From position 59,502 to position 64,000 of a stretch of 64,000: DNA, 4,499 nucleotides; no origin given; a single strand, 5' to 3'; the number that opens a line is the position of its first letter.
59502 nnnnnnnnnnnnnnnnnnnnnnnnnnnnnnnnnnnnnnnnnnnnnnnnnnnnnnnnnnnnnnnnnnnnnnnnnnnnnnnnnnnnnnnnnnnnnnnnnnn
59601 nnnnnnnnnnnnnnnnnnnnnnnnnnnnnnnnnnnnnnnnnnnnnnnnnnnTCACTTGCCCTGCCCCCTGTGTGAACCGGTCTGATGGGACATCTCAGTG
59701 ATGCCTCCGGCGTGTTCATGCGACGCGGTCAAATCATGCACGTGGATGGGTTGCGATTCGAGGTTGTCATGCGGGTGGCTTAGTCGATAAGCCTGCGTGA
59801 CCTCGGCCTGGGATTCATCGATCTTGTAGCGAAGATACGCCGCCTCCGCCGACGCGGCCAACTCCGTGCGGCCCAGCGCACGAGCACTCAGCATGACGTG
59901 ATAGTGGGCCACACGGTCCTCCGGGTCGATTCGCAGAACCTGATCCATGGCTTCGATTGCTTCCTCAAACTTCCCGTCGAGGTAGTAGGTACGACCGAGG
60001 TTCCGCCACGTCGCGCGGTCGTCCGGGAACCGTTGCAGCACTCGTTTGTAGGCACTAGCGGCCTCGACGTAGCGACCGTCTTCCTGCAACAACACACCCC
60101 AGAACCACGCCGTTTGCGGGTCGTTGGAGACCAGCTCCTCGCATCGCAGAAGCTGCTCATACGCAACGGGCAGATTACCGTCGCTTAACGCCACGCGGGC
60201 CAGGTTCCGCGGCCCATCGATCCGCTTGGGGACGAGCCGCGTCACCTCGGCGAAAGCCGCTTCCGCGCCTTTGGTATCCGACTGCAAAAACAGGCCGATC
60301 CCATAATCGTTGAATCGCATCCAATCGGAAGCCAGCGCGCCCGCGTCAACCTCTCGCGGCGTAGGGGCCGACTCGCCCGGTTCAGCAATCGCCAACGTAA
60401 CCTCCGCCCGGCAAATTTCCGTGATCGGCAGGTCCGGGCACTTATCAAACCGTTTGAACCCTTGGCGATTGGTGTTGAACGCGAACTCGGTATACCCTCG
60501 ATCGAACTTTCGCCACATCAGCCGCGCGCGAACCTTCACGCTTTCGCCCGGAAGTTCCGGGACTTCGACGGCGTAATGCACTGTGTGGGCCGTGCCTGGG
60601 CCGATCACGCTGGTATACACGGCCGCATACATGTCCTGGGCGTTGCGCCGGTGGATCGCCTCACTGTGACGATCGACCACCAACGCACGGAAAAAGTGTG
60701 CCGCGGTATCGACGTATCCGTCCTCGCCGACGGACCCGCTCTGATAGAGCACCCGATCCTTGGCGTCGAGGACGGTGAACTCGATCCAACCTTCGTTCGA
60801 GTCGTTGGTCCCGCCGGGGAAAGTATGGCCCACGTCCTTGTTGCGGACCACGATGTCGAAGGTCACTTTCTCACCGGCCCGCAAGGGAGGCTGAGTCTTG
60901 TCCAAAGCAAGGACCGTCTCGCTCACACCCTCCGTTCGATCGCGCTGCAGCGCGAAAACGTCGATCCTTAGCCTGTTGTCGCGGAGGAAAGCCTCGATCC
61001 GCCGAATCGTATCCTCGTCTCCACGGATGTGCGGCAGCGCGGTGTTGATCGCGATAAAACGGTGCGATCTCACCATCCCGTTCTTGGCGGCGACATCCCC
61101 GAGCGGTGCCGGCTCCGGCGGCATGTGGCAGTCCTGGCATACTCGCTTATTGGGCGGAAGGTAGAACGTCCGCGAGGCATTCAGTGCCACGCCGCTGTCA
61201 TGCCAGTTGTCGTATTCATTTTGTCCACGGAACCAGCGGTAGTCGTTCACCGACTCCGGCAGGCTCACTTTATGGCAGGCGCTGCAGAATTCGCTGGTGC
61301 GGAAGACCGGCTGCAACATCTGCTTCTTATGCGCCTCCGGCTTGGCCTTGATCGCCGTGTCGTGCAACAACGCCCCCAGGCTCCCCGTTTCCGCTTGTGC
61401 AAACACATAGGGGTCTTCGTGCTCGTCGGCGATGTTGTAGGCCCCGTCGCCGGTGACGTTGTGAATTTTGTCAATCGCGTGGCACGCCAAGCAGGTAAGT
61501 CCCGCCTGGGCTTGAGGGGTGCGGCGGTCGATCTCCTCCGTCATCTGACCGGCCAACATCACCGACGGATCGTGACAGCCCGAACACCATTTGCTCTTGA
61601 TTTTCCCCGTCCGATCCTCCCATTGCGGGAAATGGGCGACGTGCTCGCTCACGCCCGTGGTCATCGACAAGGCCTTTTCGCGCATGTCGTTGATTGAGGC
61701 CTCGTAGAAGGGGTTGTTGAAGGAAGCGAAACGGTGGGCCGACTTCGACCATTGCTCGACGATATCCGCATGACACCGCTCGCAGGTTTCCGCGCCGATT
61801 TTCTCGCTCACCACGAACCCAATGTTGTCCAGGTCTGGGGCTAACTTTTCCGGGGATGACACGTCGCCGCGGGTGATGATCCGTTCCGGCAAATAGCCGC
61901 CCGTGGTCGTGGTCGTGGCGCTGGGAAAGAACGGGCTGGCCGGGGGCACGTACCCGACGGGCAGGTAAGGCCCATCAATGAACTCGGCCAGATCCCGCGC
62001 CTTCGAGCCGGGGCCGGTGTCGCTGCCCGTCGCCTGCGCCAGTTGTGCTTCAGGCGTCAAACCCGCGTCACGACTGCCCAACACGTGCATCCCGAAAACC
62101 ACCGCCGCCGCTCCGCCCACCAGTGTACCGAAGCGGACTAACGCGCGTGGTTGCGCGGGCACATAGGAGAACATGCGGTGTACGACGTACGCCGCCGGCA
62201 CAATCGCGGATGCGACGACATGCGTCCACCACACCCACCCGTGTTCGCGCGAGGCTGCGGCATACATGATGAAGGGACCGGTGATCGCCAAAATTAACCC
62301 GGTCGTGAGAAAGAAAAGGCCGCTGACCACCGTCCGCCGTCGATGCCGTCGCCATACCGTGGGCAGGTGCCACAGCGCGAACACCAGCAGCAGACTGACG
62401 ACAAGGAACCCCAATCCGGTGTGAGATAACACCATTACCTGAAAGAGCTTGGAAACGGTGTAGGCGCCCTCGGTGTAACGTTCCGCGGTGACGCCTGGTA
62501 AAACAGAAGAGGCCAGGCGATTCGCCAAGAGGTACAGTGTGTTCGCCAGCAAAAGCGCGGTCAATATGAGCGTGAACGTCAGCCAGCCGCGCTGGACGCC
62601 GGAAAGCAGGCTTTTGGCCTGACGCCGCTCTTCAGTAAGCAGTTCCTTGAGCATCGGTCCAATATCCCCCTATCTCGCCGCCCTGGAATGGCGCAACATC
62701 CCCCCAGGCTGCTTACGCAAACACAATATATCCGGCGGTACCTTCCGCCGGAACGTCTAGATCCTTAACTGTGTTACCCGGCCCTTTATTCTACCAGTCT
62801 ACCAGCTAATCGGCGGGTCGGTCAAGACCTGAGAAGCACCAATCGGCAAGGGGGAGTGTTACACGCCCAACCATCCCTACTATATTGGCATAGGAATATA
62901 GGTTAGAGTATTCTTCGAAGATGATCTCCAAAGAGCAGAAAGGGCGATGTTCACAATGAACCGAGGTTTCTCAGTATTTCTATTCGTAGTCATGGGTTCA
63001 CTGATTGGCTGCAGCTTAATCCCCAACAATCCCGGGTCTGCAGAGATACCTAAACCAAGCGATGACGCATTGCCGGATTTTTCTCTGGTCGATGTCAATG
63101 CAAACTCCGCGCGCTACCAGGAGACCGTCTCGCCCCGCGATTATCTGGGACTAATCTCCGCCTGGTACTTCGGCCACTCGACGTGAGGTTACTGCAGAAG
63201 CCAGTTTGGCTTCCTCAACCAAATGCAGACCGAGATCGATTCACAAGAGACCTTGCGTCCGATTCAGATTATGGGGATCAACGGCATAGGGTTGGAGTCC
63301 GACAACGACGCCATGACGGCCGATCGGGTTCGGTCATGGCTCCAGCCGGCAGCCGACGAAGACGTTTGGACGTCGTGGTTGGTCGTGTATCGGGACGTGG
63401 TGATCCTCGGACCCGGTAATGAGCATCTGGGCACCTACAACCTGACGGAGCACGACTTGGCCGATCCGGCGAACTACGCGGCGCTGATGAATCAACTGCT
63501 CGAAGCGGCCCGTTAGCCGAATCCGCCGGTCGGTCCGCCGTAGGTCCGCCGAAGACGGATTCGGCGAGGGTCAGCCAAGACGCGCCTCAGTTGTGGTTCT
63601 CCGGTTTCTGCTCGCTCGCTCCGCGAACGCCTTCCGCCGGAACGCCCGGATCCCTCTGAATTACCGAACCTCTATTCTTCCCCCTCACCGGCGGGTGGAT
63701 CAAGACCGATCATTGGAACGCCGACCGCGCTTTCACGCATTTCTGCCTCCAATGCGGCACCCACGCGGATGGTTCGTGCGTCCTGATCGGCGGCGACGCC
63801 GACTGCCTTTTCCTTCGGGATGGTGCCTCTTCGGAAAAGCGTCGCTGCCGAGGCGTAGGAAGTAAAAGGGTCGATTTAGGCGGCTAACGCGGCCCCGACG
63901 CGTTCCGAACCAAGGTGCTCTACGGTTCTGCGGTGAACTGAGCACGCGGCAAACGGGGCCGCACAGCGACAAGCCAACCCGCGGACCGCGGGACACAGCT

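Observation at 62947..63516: In-frame TGA at the CxxC position of a thioredoxin-fold lipoprotein, with a downstream hairpin: candidate selenoprotein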

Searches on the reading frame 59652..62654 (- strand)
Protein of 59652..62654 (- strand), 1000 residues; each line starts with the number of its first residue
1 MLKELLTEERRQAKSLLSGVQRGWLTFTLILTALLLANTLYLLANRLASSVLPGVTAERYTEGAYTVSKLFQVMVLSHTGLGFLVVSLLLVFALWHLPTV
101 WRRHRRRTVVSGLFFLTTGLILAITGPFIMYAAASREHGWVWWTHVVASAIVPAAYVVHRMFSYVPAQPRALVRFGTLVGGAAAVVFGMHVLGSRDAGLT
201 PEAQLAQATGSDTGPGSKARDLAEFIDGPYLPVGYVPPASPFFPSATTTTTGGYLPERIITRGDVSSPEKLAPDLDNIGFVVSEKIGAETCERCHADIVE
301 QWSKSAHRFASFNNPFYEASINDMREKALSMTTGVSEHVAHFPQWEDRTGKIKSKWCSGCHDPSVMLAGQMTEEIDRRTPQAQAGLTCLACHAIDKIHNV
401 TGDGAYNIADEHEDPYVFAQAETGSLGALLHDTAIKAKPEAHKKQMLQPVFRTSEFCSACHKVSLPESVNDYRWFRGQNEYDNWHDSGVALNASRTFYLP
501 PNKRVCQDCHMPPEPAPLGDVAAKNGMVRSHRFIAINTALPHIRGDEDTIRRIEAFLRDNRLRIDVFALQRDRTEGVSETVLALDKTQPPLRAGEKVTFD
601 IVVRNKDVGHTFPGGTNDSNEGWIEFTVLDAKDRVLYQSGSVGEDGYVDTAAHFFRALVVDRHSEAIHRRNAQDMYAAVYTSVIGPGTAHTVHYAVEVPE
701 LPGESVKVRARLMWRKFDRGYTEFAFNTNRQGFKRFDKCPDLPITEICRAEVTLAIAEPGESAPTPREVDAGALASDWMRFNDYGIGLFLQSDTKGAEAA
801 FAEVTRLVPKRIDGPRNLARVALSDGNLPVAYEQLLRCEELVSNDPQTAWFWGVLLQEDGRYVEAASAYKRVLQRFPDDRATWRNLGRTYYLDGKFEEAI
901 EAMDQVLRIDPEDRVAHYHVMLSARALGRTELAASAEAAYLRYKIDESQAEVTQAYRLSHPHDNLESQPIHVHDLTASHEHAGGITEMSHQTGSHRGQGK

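Call 31: find_encoding_contigs(protein=window:59652-62654:-, flank=10000, max_places=3)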
Protein window:59652-62654:- (1000 aa): no gene with exactly this product is on record in the collection.

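Call 33: search_protein_families(library=ncbifam, proteins=[window:59652-62654:-], max_evalue=0.00001)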
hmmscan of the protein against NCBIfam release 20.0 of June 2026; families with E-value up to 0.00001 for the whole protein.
window:59652-62654:- (1000 aa): 5 families
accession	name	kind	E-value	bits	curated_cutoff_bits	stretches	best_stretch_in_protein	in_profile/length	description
TIGR02917.1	PEP_TPR_lipo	equivalog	6.5e-08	30.9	312.2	1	785-934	302-451/899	XrtA/PEP-CTERM system TPR-repeat protein PrsT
NF040959.1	MamA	equivalog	1.3e-07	31.3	200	1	816-934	41-159/204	magnetosome protein MamA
NF033758.1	gliding_GltE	equivalog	1e-06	28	225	1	852-955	126-227/411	adventurous gliding motility TPR repeat lipoprotein GltE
NF033920.0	C39_PA2778_fam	equivalog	2e-06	27.4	150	0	858-938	168-248/255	PA2778 family cysteine peptidase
TIGR02521.1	type_IV_pilW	equivalog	2.4e-06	27.2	154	0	781-875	138-231/234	type IV pilus biogenesis/stability protein PilW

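Call 61: search_protein_families(library=pfam, proteins=[window:59652-62654:-], max_evalue=0.001)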
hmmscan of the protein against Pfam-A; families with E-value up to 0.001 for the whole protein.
window:59652-62654:- (1000 aa): 16 families
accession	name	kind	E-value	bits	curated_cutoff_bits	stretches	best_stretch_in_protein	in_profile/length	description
PF07719.23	TPR_2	-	2.5e-14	52.6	27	1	882-913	3-34/34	Tetratricopeptide repeat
PF14559.12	TPR_19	-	6.5e-13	49.3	25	1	858-916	3-61/68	Tetratricopeptide repeat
PF13432.12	TPR_16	-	2.7e-11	44.1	32.7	1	853-913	4-64/65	Tetratricopeptide repeat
PF00515.34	TPR_1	-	8.4e-10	38.5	27.8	1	882-913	3-34/34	Tetratricopeptide repeat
PF13424.12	TPR_12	-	9.3e-10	39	30.1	1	849-911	5-76/77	Tetratricopeptide repeat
PF13428.12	TPR_14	-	1.1e-07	32.3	23.5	1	852-888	7-43/44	Tetratricopeptide repeat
PF13176.12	TPR_7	-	7.5e-07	29.2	27.9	0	882-914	1-35/36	Tetratricopeptide repeat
PF13371.12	TPR_9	-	1.8e-06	28.3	35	1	858-917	7-66/73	Tetratricopeptide repeat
PF13174.12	TPR_6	-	2.3e-06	28.3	26.3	0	853-878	7-32/33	Tetratricopeptide repeat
PF22113.1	Mtrc-MtrF_II-IV_dom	-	3.2e-06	27.2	30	1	353-512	5-129/176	Outer membrane cytochrome MtrC/MtrF-like, domains II/IV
PF13414.12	TPR_11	-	6e-06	26.3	26.8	0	887-919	1-33/42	TPR repeat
PF13181.12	TPR_8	-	2e-05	24.8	25.7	1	885-913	6-34/34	Tetratricopeptide repeat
PF23914.1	TPR_CcmH_CycH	-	3.3e-05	24.2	42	1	872-915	42-85/158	Cytochrome c-type biogenesis protein H TPR domain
PF14522.11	Cytochrome_C7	-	5.3e-05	23.4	24.8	0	353-396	12-52/67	Cytochrome c7 and related cytochrome c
PF13374.12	TPR_10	-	0.00011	22.5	27.5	0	885-909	7-31/42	Tetratricopeptide repeat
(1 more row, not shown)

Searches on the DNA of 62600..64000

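Call 51: search_rna_families(source=window, start=62600, end=64000, threshold=evalue, max_evalue=10, show_alignments=3)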
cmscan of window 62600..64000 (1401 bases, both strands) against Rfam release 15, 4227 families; matches with E-value up to 10: 1.
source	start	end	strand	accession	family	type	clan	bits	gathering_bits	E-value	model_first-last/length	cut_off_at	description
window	63462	63532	-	RF03934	mir-m107-1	Gene; miRNA;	-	17.6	83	4.6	1-65/65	no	mir-m107-1 microRNA precursor family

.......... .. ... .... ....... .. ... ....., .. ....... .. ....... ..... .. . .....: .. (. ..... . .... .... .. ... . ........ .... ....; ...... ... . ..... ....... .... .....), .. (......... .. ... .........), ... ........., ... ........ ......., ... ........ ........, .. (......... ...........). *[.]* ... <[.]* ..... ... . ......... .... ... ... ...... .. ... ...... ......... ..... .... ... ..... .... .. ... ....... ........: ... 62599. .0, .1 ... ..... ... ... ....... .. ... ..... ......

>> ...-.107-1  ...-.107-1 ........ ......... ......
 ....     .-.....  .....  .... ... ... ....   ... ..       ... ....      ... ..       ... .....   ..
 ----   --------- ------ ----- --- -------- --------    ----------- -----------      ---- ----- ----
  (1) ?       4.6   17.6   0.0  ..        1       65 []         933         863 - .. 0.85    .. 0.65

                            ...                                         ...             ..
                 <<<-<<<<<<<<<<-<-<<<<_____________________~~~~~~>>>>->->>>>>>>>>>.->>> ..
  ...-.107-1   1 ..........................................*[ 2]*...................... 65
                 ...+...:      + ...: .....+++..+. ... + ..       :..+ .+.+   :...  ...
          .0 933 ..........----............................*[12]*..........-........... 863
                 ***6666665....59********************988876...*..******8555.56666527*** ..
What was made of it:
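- On Bacterial selenoprotein gene: No dedicated bSECIS predictor was available, and Rfam gave no match (call 51).
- Closest known: Bacterial SECIS element. Different: No Rfam model matches it (call 51).
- No Rfam SECIS model matches the hairpin (call 51). The hairpin is small and matches no Rfam SECIS model (call 51).
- Tried and rejected: Rfam at permissive thresholds on 62600-64000 (call 51).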

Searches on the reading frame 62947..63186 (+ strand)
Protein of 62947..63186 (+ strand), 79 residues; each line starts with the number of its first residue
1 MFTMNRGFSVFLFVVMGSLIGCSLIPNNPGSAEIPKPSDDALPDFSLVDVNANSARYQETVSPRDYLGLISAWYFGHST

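Call 7: search_protein_families(library=pfam, proteins=[window:62947-63183:+], max_evalue=1)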
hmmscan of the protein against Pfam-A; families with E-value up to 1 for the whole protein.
seq(79 aa): 0 families

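Call 41: find_encoding_contigs(protein=window:62947-63186:+, flank=10000, max_places=3)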
Protein window:62947-63186:+ (79 aa): no gene with exactly this product is on record in the collection.

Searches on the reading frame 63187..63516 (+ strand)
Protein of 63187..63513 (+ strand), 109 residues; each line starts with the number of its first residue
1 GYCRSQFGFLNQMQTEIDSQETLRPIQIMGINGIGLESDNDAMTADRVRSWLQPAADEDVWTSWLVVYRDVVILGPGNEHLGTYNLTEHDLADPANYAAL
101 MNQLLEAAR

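Call 7: search_protein_families(library=pfam, proteins=[window:63187-63513:+], max_evalue=1)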
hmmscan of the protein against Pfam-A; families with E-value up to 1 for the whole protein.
seq(109 aa): 0 families

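Call 15: find_encoding_contigs(protein=window:63223-63516:+, flank=10000, max_places=4)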
Protein window:63223-63516:+ (97 aa): no gene with exactly this product is on record in the collection.
